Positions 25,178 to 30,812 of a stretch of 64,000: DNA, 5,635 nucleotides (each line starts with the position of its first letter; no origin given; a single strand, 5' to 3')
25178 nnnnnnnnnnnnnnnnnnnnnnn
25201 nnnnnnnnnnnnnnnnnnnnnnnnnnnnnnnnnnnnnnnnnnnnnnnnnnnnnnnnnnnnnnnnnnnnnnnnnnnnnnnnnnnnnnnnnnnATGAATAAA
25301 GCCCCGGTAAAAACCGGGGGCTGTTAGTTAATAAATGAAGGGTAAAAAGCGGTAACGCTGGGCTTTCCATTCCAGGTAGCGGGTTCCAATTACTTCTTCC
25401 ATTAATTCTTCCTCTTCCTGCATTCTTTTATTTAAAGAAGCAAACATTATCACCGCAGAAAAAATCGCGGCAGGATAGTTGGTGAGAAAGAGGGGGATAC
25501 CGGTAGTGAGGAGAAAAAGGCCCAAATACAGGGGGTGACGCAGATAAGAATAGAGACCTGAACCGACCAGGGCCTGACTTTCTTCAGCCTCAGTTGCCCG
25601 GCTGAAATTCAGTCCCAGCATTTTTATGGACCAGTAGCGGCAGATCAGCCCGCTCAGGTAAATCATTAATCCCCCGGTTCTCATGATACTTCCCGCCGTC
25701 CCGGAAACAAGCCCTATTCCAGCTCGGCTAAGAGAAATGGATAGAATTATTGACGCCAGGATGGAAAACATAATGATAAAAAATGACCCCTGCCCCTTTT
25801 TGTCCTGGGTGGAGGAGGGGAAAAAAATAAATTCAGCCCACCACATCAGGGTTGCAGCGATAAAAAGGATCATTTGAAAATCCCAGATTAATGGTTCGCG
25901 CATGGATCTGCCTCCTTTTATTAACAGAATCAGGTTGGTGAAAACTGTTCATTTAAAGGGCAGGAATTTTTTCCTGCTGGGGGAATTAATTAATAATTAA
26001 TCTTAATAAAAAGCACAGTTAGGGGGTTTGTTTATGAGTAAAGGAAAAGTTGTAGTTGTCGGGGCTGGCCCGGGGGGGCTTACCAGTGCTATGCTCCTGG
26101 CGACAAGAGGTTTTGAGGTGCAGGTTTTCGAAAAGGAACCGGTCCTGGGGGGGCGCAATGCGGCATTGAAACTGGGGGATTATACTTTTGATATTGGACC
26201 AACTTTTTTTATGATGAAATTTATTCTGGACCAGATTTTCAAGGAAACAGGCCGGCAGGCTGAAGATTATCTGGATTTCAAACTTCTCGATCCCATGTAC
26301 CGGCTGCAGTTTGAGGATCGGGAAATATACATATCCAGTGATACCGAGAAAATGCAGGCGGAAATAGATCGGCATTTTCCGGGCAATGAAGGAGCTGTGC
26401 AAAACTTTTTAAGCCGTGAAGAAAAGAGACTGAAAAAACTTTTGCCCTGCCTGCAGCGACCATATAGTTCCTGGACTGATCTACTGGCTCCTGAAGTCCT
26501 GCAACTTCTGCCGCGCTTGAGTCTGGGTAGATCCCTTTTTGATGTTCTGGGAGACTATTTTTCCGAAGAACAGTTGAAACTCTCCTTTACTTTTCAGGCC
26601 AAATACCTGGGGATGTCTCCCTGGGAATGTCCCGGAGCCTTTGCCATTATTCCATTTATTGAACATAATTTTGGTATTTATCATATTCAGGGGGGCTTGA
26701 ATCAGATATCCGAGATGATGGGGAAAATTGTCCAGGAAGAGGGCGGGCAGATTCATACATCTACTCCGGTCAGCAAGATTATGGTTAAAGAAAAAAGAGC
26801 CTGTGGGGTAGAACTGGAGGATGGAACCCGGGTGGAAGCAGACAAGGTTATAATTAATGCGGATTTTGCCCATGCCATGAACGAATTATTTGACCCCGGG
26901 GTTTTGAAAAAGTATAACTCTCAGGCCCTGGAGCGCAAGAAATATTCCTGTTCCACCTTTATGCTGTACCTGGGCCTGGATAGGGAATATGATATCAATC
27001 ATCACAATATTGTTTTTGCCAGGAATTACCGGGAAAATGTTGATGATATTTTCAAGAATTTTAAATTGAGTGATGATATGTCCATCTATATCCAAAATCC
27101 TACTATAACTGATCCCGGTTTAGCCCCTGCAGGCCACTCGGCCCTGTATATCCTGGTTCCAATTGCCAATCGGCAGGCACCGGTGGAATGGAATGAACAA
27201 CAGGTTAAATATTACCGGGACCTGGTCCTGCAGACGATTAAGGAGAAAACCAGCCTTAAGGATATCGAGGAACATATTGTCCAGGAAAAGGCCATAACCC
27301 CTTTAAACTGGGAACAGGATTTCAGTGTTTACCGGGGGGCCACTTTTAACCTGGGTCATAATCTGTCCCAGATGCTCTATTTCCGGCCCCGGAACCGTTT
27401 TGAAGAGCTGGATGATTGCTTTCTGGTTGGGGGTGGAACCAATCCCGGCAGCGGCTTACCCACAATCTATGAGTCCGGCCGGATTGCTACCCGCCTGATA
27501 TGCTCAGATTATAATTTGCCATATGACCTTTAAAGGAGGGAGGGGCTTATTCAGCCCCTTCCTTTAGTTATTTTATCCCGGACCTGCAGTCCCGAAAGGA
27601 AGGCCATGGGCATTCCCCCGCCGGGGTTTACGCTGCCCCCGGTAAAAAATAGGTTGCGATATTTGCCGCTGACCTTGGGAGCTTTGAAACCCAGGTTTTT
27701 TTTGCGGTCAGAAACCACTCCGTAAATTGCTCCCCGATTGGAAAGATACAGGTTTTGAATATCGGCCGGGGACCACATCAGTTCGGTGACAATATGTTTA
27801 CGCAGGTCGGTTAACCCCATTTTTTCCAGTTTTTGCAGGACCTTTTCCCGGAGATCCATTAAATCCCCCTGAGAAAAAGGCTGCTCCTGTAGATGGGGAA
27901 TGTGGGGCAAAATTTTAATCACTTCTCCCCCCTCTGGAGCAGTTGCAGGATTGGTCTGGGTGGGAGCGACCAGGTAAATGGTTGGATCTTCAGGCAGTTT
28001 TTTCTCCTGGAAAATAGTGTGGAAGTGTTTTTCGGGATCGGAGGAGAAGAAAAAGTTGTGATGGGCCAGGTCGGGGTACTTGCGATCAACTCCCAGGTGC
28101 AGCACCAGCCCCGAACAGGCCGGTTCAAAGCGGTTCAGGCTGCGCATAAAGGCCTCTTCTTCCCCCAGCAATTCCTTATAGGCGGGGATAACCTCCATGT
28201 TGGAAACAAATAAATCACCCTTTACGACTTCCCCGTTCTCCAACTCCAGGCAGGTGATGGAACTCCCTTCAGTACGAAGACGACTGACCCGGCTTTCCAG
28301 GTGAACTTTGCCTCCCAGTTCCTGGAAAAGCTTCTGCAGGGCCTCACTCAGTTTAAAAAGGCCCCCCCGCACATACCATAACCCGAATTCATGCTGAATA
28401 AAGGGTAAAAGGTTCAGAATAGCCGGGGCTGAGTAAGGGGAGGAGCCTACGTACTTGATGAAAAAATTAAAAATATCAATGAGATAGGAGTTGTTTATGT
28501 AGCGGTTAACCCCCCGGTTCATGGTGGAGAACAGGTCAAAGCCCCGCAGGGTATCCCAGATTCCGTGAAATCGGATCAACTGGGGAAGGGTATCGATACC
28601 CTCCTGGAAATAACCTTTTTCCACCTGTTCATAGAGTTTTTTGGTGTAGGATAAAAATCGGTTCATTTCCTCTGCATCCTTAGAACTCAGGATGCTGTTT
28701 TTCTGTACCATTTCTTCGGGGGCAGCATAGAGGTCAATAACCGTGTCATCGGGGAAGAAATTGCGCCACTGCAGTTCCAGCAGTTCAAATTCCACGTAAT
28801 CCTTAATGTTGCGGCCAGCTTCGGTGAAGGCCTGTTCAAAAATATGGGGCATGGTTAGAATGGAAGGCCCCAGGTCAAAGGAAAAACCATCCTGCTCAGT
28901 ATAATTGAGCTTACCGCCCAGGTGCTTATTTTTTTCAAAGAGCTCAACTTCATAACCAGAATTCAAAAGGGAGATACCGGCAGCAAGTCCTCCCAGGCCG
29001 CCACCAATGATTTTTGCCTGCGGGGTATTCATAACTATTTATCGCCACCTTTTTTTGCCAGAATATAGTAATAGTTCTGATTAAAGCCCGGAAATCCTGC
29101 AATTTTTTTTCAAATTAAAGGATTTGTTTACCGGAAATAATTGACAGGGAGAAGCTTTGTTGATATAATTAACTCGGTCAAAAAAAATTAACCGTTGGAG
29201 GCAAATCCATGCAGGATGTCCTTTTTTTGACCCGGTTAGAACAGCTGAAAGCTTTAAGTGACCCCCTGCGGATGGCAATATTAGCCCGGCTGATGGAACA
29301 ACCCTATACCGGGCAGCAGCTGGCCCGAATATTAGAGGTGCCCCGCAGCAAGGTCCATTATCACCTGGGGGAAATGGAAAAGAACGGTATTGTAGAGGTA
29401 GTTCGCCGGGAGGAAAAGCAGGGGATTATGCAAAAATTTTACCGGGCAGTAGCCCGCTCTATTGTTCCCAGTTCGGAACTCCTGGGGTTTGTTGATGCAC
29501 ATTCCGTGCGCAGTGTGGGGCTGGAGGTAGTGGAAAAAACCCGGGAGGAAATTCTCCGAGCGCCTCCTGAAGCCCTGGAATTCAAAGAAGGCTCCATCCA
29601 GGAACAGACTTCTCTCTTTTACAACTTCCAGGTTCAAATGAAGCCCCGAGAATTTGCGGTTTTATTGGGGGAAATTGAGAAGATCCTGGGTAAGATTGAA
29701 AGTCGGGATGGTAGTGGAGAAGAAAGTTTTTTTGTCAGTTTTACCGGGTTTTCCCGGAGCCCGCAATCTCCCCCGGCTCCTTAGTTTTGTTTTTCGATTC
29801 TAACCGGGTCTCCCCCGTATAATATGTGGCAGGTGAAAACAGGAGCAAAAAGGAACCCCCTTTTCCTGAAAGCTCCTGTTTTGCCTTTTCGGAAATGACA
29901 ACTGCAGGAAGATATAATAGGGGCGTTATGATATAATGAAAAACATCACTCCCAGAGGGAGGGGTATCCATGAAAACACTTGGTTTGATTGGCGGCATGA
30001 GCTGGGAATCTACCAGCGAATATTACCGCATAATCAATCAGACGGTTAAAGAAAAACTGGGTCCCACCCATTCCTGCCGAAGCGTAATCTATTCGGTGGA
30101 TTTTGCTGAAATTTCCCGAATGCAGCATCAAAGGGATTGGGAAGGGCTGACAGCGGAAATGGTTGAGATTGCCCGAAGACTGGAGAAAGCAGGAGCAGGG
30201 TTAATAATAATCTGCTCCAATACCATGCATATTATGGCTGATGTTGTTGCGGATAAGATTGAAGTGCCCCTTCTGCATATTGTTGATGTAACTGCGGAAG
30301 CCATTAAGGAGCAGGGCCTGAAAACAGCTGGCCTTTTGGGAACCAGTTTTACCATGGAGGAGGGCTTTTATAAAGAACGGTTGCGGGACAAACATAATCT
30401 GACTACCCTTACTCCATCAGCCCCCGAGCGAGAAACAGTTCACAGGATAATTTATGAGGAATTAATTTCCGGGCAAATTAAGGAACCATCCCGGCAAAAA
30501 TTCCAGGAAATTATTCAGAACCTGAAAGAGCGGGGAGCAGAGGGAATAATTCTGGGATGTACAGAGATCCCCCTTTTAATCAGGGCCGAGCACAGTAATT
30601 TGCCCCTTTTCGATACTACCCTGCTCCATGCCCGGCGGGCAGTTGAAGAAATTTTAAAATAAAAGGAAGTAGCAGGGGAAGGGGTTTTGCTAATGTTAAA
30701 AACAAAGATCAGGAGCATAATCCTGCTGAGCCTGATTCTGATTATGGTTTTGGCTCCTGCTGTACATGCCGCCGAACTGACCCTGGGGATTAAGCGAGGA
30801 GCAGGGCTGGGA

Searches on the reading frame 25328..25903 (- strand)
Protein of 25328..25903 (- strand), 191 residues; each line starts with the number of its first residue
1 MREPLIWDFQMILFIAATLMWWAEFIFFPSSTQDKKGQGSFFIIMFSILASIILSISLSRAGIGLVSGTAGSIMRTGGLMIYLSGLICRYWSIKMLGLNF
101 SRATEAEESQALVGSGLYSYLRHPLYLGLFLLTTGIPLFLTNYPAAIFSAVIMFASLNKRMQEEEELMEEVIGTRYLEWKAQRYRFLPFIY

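Call 40: search_protein_families(library=pfam, proteins=[window:25328-25903:-], max_evalue=0.0001)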
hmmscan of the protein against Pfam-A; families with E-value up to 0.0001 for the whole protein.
window:25328-25903:- (191 aa): 2 families
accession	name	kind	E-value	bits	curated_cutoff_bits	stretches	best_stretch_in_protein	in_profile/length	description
PF04140.19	ICMT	-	4e-14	53.3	24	1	80-169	3-94/95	Isoprenylcysteine carboxyl methyltransferase (ICMT) family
PF04191.18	PEMT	-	4e-11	43.7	25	1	76-173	4-103/105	Phospholipid methyltransferase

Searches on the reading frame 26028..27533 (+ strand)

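Call 40: search_protein_families(library=pfam, proteins=[window:26028-27533:+], max_evalue=0.0001)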
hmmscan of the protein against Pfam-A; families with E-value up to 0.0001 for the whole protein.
window:26028-27533:+ (501 aa): 10 families
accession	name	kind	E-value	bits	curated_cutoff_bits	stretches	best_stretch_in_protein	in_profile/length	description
PF01593.30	Amino_oxidase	-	8e-27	95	19.8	1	16-491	2-442/443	Flavin containing amine oxidoreductase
PF13450.12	NAD_binding_8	-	4.9e-12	46.4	21.9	1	10-62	1-53/68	NAD(P)-binding Rossmann-like domain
PF01266.30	DAO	-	8.5e-10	39.1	27.9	1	7-52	1-50/353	FAD dependent oxidoreductase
PF07992.20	Pyr_redox_2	-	4.7e-09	36.5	26.1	0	7-41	2-36/291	Pyridine nucleotide-disulphide oxidoreductase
PF03486.20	HI0933_like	-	1.9e-08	34.5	50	0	7-41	2-36/244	HI0933-like protein Rossmann domain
PF01946.23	Thi4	-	3.1e-07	30.3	26.2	1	7-43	19-56/235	Thi4 family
PF12831.13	FAD_oxidored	-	1.4e-06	28.3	27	1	8-45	2-39/416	FAD dependent oxidoreductase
PF00890.30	FAD_binding_2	-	4.4e-06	26.6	20.4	1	8-43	2-37/414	FAD binding domain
PF01494.25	FAD_binding_3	-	5.2e-06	26.4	22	1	7-37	3-33/349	FAD binding domain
PF00070.33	Pyr_redox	-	3.2e-05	24.8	22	0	7-41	1-35/82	Pyridine nucleotide-disulphide oxidoreductase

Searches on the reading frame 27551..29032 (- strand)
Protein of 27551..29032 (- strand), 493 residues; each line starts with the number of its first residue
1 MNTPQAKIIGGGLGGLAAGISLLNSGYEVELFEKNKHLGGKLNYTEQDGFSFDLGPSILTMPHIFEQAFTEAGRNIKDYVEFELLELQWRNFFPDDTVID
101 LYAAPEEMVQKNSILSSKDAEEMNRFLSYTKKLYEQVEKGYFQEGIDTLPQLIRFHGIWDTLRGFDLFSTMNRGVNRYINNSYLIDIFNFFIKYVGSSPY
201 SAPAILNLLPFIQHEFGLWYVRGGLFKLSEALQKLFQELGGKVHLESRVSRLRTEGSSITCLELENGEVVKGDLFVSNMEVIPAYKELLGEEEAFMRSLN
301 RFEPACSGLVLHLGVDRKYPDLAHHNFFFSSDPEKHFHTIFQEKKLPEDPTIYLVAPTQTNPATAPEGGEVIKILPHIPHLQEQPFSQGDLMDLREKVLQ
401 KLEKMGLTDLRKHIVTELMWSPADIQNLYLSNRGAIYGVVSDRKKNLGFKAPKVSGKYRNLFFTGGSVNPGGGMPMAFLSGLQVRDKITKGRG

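Call 40: search_protein_families(library=pfam, proteins=[window:27551-29032:-], max_evalue=0.0001)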
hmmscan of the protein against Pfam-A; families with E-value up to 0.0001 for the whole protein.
window:27551-29032:- (493 aa): 6 families
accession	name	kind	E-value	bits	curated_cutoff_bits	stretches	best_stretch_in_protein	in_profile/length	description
PF01593.30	Amino_oxidase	-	4.6e-24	85.9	19.8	1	13-483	1-437/443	Flavin containing amine oxidoreductase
PF13450.12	NAD_binding_8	-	3.6e-13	50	21.9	1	8-65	1-58/68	NAD(P)-binding Rossmann-like domain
PF07992.20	Pyr_redox_2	-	2.4e-06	27.6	26.1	0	8-40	5-38/291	Pyridine nucleotide-disulphide oxidoreductase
PF12831.13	FAD_oxidored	-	4e-06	26.8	27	1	8-42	4-38/416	FAD dependent oxidoreductase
PF01266.30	DAO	-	1.8e-05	24.9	27.9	0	8-39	4-35/353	FAD dependent oxidoreductase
PF03486.20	HI0933_like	-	7.3e-05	22.8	50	0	7-45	4-42/244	HI0933-like protein Rossmann domain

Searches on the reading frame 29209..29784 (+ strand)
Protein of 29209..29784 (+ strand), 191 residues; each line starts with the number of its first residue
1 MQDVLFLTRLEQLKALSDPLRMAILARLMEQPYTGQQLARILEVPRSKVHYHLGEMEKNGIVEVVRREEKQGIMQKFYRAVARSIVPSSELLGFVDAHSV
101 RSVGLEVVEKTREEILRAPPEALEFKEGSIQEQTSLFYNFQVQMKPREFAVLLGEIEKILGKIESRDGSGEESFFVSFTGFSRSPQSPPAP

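Call 40: search_protein_families(library=pfam, proteins=[window:29209-29784:+], max_evalue=0.0001)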
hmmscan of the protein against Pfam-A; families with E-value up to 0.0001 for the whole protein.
window:29209-29784:+ (191 aa): 6 families
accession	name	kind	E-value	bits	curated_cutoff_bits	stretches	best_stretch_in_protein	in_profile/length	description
PF12840.13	HTH_20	-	7e-12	45.6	27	1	16-65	1-51/51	Helix-turn-helix domain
PF01022.26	HTH_5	-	8.2e-09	35.7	22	1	18-63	1-46/47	Bacterial regulatory protein, arsR family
PF01978.25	TrmB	-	1.9e-06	28.1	25.6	1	28-81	18-65/68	Sugar-specific transcriptional regulator TrmB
PF12802.13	MarR_2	-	1.7e-05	25.3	27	1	21-68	7-56/61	MarR family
PF13412.12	HTH_24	-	3.1e-05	23.9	21.9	1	18-63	2-48/48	Winged helix-turn-helix DNA-binding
PF09339.16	HTH_IclR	-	9.2e-05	22.6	22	0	23-63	7-49/52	IclR helix-turn-helix domain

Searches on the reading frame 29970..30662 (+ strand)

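Call 42: search_protein_families(library=pfam, proteins=[window:29970-30662:+], max_evalue=0.0001)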
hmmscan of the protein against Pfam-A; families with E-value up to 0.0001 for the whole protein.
window:29970-30662:+ (230 aa): 1 family
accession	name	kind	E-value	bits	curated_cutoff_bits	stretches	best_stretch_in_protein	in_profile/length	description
PF01177.27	Asp_Glu_race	-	2.3e-43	148.9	31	1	7-224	1-211/211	Asp/Glu/Hydantoin racemase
